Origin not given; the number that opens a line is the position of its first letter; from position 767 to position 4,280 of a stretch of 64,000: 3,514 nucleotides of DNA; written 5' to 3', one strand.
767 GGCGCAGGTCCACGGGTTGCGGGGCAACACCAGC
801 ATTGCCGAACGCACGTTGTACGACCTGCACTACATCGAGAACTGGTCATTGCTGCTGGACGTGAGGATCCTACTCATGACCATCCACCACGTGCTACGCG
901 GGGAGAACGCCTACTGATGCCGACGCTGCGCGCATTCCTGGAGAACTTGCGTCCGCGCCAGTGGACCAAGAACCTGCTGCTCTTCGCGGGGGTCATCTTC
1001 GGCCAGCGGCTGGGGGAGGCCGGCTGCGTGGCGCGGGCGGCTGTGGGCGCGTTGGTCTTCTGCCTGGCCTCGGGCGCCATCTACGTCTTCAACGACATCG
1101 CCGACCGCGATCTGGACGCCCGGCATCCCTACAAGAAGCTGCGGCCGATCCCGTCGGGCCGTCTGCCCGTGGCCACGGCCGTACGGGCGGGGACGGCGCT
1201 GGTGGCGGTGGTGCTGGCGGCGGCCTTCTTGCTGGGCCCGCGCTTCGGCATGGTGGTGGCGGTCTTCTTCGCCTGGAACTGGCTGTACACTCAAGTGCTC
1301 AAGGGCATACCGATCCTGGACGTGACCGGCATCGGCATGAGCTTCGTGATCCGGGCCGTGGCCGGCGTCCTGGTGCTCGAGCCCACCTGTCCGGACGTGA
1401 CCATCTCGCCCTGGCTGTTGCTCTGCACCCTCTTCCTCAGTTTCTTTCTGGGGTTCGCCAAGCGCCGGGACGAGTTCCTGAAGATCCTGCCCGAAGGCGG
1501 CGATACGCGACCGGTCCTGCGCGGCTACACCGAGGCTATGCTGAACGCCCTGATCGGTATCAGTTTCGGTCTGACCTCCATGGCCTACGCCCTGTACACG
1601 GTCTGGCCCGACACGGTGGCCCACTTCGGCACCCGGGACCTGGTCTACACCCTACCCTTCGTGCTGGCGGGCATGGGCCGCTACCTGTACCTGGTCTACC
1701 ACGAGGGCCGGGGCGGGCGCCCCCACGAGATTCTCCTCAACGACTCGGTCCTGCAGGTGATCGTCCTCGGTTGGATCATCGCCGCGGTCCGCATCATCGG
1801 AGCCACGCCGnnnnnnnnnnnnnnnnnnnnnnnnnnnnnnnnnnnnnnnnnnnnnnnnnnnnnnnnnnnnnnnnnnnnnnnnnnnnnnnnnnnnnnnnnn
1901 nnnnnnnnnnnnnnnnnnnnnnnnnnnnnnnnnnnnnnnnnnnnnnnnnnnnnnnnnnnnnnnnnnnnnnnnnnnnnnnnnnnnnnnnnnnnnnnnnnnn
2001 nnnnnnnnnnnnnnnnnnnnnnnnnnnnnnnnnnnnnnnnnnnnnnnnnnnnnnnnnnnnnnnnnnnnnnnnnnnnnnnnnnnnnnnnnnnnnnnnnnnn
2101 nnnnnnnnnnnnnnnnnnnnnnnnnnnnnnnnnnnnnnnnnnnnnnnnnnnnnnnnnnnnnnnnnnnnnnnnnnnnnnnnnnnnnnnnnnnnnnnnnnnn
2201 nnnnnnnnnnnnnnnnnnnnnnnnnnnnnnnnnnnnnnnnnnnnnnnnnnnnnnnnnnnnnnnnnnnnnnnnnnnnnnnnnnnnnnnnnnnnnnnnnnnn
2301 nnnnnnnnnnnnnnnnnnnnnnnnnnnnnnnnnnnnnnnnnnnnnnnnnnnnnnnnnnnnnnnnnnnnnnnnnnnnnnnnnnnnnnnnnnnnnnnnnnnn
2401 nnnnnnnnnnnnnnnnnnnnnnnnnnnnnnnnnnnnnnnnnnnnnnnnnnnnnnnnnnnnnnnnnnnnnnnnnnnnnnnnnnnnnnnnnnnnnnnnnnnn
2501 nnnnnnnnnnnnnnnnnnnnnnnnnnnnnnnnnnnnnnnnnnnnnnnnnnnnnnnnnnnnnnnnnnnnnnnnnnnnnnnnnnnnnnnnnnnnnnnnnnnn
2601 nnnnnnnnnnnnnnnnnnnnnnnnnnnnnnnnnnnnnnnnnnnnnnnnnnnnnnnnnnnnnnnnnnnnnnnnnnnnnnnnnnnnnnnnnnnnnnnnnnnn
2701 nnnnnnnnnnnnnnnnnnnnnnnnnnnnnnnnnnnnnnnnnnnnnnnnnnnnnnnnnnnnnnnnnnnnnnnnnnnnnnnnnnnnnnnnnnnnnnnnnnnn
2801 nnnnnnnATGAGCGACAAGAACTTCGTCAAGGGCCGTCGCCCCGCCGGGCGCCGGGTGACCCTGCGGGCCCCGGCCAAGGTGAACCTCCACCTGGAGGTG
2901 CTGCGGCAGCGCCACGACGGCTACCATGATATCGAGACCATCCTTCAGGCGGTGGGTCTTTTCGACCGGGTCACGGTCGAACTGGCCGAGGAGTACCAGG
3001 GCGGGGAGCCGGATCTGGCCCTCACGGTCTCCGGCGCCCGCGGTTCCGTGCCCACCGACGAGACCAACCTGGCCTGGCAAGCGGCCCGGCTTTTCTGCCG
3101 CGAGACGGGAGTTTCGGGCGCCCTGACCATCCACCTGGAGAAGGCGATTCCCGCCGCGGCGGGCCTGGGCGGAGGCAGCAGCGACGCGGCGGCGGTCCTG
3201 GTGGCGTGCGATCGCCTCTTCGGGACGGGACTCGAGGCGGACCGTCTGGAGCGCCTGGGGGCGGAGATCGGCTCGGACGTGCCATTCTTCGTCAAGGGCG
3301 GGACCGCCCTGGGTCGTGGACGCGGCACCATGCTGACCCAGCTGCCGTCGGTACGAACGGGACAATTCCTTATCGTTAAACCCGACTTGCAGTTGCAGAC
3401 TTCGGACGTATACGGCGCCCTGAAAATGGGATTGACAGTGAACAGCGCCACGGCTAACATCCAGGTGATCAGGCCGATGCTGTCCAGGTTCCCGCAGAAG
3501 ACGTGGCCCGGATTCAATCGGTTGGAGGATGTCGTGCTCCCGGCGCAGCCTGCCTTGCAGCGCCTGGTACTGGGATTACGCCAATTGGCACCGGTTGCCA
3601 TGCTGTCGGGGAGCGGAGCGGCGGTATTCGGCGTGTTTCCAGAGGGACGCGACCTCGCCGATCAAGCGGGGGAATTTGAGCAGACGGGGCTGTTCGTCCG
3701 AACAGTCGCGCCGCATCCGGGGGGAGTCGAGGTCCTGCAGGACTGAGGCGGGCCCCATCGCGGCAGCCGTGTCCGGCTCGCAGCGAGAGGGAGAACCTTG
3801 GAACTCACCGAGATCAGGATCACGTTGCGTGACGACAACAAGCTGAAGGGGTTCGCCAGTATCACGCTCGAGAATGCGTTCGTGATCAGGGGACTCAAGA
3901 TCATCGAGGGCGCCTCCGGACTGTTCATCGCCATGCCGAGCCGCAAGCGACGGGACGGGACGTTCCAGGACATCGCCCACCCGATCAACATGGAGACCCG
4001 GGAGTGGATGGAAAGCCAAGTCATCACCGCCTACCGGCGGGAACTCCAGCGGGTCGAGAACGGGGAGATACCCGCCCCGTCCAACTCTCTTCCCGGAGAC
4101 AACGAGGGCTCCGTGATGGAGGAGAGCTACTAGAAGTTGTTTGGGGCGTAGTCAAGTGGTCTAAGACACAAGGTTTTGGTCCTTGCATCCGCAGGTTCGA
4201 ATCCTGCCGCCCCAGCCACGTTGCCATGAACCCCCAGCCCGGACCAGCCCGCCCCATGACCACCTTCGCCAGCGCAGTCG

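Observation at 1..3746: Translationally chained operon: WcaJ-type phosphoglycosyltransferase, UbiA (DPPR-synthase-like) prenyltransferase, DUF362 and ispE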

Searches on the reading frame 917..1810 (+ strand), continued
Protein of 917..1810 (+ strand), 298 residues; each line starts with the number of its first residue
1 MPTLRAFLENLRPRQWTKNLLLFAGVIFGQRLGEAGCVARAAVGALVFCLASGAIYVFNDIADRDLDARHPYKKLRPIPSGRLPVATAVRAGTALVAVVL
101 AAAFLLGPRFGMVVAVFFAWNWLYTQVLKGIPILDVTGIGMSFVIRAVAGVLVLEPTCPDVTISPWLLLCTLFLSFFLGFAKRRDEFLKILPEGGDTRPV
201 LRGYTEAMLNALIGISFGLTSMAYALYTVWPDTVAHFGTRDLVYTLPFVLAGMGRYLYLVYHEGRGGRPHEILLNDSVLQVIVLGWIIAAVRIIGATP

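Call 64: search_protein_families(library=pfam, proteins=[L060:10942-12012:+, L030:11253-12386:+, L025:6188-7267:+, L023:10928-12001:+, L032:7920-8954:+, L007:10914-11918:+, L042:10900-11658:+, L015:10937-11770:+, L025:2490-4887:+, L082:1183-2214:-], max_evalue=0.01)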
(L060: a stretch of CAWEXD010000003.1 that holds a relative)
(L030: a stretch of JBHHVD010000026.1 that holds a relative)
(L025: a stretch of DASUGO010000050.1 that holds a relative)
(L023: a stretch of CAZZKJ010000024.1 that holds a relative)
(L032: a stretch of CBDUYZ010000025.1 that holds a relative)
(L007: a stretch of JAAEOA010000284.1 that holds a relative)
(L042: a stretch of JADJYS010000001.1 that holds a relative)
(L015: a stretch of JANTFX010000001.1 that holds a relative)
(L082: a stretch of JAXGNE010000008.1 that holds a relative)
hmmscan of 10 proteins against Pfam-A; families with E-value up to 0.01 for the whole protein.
L060:10942-12012:+ (357 aa): 1 family
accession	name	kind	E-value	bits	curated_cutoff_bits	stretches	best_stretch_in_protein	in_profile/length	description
PF04015.17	DUF362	-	3.7e-24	86.3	24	1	39-244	2-200/200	Domain of unknown function (DUF362)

L030:11253-12386:+ (378 aa): 1 family
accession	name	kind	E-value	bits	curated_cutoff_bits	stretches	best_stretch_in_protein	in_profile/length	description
PF04015.17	DUF362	-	7.1e-22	78.9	24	1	39-244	2-200/200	Domain of unknown function (DUF362)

L025:6188-7267:+ (360 aa): 1 family
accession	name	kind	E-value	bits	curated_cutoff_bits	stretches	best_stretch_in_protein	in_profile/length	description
PF04015.17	DUF362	-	1.4e-22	81.1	24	1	39-244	2-200/200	Domain of unknown function (DUF362)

L023:10928-12001:+ (358 aa): 1 family
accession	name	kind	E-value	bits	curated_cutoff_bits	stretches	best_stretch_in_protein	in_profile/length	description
PF04015.17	DUF362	-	1.2e-22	81.4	24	1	38-243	2-200/200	Domain of unknown function (DUF362)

L032:7920-8954:+ (345 aa): 1 family
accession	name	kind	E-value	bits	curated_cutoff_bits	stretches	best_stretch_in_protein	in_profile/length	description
PF04015.17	DUF362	-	0.0011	19.4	24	1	195-247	146-199/200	Domain of unknown function (DUF362)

L007:10914-11918:+ (335 aa): 0 families

L042:10900-11658:+ (253 aa): 0 families

L015:10937-11770:+ (278 aa): 0 families

L025:2490-4887:+ (799 aa): 2 families
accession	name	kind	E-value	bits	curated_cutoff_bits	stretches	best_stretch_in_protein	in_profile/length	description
PF00953.26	Glycos_transf_4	-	3.1e-36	125.2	27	1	75-228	3-159/160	Glycosyl transferase family 4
PF13727.12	CoA_binding_3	-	4.9e-10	40.1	25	1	399-557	3-156/175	CoA-binding domain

L082:1183-2214:- (343 aa): 1 family
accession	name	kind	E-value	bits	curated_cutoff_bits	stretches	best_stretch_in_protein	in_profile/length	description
PF03706.18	LPG_synthase_TM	-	8.1e-40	137.6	33.4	1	15-313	1-302/302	Lysylphosphatidylglycerol synthase TM region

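Call 72: find_homologous_proteins(query=L060:10942-12012:+, max_evalue=1e-10)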
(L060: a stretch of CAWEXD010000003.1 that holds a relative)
Query L060:10942-12012:+ (357 aa): 7372 proteins with E <= 1e-10 among 8000 candidates; the best 120 are listed.
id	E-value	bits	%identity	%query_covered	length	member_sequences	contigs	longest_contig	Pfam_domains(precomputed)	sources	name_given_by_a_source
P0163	5.8e-233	790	95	100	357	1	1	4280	PF04015.18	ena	-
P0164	4.8e-227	771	92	100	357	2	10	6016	PF04015.18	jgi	jgi:uncharacterized protein (DUF362 family)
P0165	9.3e-226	767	91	100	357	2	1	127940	PF04015.18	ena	-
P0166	3.0e-225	765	91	100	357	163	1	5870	PF04015.18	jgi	jgi:uncharacterized protein (DUF362 family)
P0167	2.9e-224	762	90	100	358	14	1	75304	PF04015.18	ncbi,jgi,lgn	-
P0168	6.2e-224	761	91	100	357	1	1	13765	PF04015.18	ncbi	-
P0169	9.3e-224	760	90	100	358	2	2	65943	PF04015.18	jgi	jgi:uncharacterized protein (DUF362 family)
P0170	1.3e-223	760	90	100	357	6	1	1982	PF04015.18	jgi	jgi:uncharacterized protein (DUF362 family)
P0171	2.3e-221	752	90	100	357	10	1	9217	PF04015.18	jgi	jgi:uncharacterized protein (DUF362 family)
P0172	2.7e-221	752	88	100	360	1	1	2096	PF04015.18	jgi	jgi:uncharacterized protein (DUF362 family)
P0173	1.5e-220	750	90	100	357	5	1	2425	PF04015.18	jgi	jgi:uncharacterized protein (DUF362 family)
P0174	1.7e-220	749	89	100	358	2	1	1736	PF04015.18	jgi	jgi:uncharacterized protein (DUF362 family)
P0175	6.6e-219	744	88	100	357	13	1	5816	PF04015.18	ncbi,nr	ncbi:MAG: DUF362 domain-containing protein [Candidatus Rokubacteria bacterium]|nr:DUF362 domain-cont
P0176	1.4e-217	740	88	100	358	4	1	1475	PF04015.18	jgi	jgi:uncharacterized protein (DUF362 family)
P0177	1.9e-217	739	87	100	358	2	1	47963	PF04015.18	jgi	jgi:uncharacterized protein (DUF362 family)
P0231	4.4e-201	686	80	100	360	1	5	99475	PF04015.18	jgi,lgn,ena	-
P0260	1.4e-194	664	77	99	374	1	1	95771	PF04015.18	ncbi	-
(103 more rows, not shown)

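Call 73: find_encoding_contigs(protein=P0260, flank=8000, max_places=1)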
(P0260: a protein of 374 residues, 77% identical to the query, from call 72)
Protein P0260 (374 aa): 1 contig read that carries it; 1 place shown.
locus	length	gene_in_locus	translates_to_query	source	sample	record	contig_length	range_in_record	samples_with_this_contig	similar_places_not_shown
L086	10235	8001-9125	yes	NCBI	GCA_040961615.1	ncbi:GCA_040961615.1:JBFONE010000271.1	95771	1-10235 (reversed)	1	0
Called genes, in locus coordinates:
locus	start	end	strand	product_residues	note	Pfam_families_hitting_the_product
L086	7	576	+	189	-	-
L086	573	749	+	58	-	-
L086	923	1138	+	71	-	-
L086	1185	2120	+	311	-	PF00535:Glycos_transf_2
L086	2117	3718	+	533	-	PF02366:PMT, PF13231:PMT_2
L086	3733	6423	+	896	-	PF15711:ILEI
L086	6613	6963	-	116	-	-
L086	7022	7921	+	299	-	PF01040:UbiA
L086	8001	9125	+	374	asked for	PF04015:DUF362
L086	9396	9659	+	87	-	PF01402:RHH_1 (weak), PF22513:FitA-like_RHH (weak)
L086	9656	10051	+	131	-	PF01850:PIN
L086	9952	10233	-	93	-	?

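Call 74: find_encoding_contigs(protein=P0231, flank=8000, max_places=1)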
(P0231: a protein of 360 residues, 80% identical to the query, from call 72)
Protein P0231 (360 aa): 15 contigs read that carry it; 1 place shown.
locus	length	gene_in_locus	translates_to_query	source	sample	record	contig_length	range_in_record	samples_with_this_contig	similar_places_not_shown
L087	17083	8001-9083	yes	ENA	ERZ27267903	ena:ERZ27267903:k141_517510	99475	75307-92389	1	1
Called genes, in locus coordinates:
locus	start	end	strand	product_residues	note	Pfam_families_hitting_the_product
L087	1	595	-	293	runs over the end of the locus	PF00754:F5_F8_type_C, PF22633:F5_F8_type_C_2 (weak)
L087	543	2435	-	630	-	PF13231:PMT_2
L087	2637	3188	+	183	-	PF04307:YdjM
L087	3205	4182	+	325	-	PF03706:LPG_synthase_TM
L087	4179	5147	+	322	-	PF00535:Glycos_transf_2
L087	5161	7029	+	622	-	-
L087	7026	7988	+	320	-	PF01040:UbiA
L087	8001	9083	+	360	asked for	PF04015:DUF362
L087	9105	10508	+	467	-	PF00749:tRNA-synt_1c, PF19269:Anticodon_2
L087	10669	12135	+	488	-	PF08323:Glyco_transf_5, PF20706:GT4-conflict (faint), PF13439:Glyco_transf_4 (faint), PF13579:Glyco_trans_4_4 (weak), PF00534:Glycos_transf_1, PF13692:Glyco_trans_1_4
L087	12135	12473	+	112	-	PF00543:P-II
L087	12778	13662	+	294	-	PF02739:5_3_exonuc_N, PF01367:5_3_exonuc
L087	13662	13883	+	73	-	-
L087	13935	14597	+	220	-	PF01121:CoaE, PF13671:AAA_33 (faint)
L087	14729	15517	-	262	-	-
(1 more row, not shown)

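Call 75: find_encoding_contigs(protein=P0165, flank=8000, max_places=1)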
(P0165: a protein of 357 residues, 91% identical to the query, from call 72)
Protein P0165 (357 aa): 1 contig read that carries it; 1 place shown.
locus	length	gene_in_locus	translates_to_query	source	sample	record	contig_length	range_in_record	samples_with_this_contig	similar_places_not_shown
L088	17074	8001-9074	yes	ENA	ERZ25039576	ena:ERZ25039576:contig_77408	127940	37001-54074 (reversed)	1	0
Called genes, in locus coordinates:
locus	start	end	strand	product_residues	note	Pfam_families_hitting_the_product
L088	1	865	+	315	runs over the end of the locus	PF01073:3Beta_HSD (faint), PF01370:Epimerase, PF02719:Polysacc_synt_2 (faint), PF04321:RmlD_sub_bind, PF16363:GDP_Man_Dehyd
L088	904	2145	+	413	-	PF13439:Glyco_transf_4, PF13477:Glyco_trans_4_2, PF13579:Glyco_trans_4_4, PF20706:GT4-conflict, PF00534:Glycos_transf_1, PF13692:Glyco_trans_1_4, PF13524:Glyco_trans_1_2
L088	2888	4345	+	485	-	PF00953:Glycos_transf_4, PF13727:CoA_binding_3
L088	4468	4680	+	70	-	-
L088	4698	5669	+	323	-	PF01073:3Beta_HSD, PF01370:Epimerase, PF02719:Polysacc_synt_2, PF04321:RmlD_sub_bind, PF13460:NAD_binding_10, PF16363:GDP_Man_Dehyd, PF07993:NAD_binding_4, PF02719:Polysacc_synt_2 (weak)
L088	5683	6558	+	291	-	PF01040:UbiA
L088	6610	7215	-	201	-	PF01988:VIT1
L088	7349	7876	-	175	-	PF00578:AhpC-TSA, PF08534:Redoxin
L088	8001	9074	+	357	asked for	PF04015:DUF362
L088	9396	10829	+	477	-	PF00749:tRNA-synt_1c, PF19269:Anticodon_2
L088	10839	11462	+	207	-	PF00300:His_Phos_1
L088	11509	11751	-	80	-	-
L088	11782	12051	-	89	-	-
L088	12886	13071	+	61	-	-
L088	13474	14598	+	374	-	PF08323:Glyco_transf_5, PF20706:GT4-conflict (weak), PF00534:Glycos_transf_1, PF13692:Glyco_trans_1_4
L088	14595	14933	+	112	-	PF00543:P-II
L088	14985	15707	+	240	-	-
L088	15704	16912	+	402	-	PF03710:GlnE, PF08335:GlnD_UR_UTase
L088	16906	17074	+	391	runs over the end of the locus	PF03710:GlnE, PF08335:GlnD_UR_UTase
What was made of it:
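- L088 carries a WecA-type PGT, GT4 and SDR epimerases (calls 73-75).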

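Call 80: search_solved_structures(query=A6, max_evalue=10, show_alignments=3)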
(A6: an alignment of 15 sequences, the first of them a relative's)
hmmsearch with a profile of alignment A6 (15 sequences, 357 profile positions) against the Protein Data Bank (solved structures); distinct sequences matched with E-value up to 10: 3.
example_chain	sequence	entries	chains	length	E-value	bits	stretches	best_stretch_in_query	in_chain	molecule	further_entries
8gqm_A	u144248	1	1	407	0.27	13.5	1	223-275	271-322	Thiolase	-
8gqf_A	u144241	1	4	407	0.28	13.4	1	223-275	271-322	Thiolase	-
7vr2_A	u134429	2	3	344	1.2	11.4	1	128-204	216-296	(-)-pulegone reductase PR1292 from Nepeta tenuifolia | (-)-pulegone reductase PR1294 from Nepeta tenuifolia in complex with NADPH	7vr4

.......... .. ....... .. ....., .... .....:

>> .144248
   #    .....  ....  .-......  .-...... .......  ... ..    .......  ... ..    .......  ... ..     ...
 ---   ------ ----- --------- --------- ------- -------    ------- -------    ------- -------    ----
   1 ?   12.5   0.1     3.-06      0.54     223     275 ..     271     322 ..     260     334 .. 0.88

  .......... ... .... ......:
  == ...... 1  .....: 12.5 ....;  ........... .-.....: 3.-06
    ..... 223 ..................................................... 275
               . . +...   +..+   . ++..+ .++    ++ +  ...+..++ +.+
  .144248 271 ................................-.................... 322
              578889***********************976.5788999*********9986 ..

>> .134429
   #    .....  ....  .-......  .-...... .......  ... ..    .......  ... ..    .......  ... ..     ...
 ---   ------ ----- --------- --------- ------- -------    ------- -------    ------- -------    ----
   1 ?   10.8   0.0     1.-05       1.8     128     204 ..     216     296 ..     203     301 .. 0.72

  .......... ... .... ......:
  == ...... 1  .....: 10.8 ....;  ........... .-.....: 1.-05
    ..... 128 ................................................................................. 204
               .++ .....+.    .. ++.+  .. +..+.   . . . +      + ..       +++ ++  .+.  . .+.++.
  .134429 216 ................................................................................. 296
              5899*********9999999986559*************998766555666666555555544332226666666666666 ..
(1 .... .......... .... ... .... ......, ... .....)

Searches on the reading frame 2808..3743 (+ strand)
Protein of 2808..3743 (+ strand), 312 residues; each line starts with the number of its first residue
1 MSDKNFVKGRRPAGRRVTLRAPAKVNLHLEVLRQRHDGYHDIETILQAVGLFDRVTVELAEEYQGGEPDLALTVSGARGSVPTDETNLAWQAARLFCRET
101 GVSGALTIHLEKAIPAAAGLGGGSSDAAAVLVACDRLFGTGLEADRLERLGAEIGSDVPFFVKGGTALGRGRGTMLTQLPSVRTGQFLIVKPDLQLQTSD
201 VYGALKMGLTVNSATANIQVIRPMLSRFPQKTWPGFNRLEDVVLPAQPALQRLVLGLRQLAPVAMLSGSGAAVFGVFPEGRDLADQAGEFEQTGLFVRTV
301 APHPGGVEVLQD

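Call 6: search_protein_families(library=pfam, proteins=[window:2808-3743:+], max_evalue=0.01)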
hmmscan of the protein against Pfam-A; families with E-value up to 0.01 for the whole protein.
window:2808-3743:+ (312 aa): 1 family
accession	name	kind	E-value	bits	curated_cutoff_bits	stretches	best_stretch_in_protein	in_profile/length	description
PF00288.32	GHMP_kinases_N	-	8e-19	68.1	22.3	1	87-165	1-87/87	GHMP kinases N terminal domain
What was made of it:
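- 2808..3746 (+): ispE, encoding 4-diphosphocytidyl-2-C-methyl-D-erythritol kinase (312 aa). Pfam GHMP_kinases_N also matches (call 6).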

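Call 7: search_protein_families(library=ncbifam, proteins=[window:2808-3743:+], max_evalue=0.01)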
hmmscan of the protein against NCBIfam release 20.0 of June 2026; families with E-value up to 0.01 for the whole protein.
window:2808-3743:+ (312 aa): 12 families
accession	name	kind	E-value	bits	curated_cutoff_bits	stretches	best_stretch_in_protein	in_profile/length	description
NF002870.0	PRK03188.1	equivalog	3.3e-63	213.2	286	1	14-274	8-267/310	4-(cytidine 5'-diphospho)-2-C-methyl-D-erythritol kinase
TIGR00154.1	ispE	equivalog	2.5e-59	201.3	138.7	1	16-280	2-261/294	4-(cytidine 5'-diphospho)-2-C-methyl-D-erythritol kinase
NF011202.0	PRK14608.1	equivalog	5.9e-51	173.5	204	1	15-289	8-277/294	4-(cytidine 5'-diphospho)-2-C-methyl-D-erythritol kinase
NF011205.0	PRK14611.1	equivalog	1.4e-46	159.2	364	1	18-276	3-251/275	4-(cytidine 5'-diphospho)-2-C-methyl-D-erythritol kinase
NF003216.0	PRK04181.1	equivalog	4.7e-25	88.8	191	1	20-276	4-253/257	4-(cytidine 5'-diphospho)-2-C-methyl-D-erythritol kinase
NF011207.0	PRK14613.1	equivalog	5.7e-24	84.9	359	1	106-278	94-271/297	4-(cytidine 5'-diphospho)-2-C-methyl-D-erythritol kinase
NF002288.1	PRK01212.1-4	equivalog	2.5e-13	49.7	194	1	52-278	26-266/303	homoserine kinase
TIGR00191.1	thrB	equivalog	6.8e-11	41.5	168.25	1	49-281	23-269/304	homoserine kinase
NF004568.0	PRK05905.1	equivalog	1.8e-08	34.4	321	1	106-173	90-156/261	4-(cytidine 5'-diphospho)-2-C-methyl-D-erythritol kinase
NF003036.0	PRK03926.1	equivalog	1.9e-05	23.9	403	1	17-158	2-128/302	mevalonate kinase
TIGR01920.1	Shik_kin_archae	equivalog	4e-05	23.1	126.85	1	80-157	44-121/266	shikimate kinase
TIGR01240.1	mevDPdecarb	equivalog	0.0001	21.5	171.35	1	91-150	71-130/305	diphosphomevalonate decarboxylase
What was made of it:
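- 2808..3746 (+): TIGR00154 scores 201.3 bits, above its cut-off of 138.7 (call 7).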

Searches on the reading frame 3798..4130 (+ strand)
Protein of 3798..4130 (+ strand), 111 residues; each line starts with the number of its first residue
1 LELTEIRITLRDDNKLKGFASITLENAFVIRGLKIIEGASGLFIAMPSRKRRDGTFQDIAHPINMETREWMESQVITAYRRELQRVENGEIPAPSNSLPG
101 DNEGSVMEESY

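Call 6: search_protein_families(library=pfam, proteins=[window:3798-4130:+], max_evalue=0.01)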
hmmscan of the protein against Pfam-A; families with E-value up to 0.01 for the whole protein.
window:3798-4130:+ (111 aa): 1 family
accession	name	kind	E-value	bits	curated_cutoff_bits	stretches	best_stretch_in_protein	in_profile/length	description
PF04026.17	SpoVG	-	7.2e-31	106.6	29.6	1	1-80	1-81/82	SpoVG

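Call 7: search_protein_families(library=ncbifam, proteins=[window:3798-4130:+], max_evalue=0.01)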
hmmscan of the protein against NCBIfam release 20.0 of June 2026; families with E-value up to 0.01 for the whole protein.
window:3798-4130:+ (111 aa): 1 family
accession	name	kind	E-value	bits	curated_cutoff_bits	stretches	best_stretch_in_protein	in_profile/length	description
NF009749.0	PRK13259.1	equivalog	1.1e-31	108.7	108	1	1-87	1-88/96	septation regulator SpoVG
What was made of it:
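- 3798..4133 (+): spoVG (context: part of the generic ispE-prs row). NF009749 scores 108.7, above its cut-off of 108 (calls 6, 7).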
